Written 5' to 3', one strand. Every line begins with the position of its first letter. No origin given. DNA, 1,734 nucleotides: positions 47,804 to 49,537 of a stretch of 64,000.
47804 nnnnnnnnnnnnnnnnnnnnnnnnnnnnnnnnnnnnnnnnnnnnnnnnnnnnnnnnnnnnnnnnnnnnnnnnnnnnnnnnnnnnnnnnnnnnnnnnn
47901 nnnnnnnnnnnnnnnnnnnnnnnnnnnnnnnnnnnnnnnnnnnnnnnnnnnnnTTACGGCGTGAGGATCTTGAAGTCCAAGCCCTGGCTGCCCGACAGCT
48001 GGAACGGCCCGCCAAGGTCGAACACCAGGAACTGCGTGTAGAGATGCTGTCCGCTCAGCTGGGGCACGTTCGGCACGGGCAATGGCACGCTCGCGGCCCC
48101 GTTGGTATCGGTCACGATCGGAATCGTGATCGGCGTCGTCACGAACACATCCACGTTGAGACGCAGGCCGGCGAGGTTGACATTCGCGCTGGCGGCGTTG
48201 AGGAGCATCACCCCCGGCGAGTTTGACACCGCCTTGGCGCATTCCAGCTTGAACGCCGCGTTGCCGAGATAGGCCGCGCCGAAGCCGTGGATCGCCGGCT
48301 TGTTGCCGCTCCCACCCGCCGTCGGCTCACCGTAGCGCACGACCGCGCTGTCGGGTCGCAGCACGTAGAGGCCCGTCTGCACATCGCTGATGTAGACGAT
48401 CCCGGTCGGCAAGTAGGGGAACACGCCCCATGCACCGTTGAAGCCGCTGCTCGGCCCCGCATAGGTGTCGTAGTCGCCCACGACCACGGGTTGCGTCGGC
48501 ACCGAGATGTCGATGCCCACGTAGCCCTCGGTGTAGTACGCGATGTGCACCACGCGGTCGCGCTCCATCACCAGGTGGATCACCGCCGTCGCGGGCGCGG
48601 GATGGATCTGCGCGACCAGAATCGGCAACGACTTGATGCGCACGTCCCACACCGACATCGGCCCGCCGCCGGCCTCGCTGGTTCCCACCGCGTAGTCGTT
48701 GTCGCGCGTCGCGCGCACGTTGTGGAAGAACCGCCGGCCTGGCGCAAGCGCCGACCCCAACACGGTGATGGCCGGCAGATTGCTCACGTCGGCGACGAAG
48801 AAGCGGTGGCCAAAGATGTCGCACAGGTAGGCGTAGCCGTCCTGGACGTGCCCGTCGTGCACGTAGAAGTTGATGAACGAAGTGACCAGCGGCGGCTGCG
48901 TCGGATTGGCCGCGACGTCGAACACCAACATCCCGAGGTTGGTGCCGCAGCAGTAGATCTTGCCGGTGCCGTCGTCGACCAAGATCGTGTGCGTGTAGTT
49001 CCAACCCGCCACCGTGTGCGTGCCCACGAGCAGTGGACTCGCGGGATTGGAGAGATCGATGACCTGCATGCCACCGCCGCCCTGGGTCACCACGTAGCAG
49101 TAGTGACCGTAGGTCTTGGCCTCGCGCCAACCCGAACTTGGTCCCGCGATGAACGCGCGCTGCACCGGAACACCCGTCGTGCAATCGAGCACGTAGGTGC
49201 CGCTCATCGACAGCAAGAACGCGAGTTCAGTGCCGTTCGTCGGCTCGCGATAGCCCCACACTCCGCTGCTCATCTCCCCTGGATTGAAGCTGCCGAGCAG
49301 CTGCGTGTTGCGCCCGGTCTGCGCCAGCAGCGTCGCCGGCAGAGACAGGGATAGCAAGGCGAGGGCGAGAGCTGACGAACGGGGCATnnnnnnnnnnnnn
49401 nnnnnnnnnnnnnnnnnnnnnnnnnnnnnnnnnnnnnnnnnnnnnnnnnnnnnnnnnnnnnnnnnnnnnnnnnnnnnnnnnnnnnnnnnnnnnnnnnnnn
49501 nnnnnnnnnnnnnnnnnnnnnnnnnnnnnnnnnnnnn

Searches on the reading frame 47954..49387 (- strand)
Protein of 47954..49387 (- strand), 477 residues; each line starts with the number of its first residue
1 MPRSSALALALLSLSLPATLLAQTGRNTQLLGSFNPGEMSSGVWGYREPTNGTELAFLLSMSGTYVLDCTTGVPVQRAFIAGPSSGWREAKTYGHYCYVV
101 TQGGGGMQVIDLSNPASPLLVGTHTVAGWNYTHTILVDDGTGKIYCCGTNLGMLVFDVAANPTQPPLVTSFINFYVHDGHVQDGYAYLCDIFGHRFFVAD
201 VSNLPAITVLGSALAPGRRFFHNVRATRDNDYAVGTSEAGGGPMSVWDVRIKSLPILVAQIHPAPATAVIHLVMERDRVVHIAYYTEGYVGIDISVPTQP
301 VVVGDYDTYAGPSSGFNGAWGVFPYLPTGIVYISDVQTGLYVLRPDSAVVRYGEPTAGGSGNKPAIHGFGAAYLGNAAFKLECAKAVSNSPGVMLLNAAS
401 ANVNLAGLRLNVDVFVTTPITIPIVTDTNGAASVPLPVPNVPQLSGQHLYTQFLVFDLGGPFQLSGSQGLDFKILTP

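Call 83: search_protein_families(library=pfam, proteins=[window:47954-49387:-], max_evalue=0.00001)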
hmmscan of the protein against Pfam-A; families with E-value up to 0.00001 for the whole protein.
window:47954-49387:- (477 aa): 1 family
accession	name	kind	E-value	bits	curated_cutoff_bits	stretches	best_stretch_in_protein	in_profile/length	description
PF08309.17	LVIVD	-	2e-12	46.7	20.2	0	93-123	10-39/42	LVIVD repeat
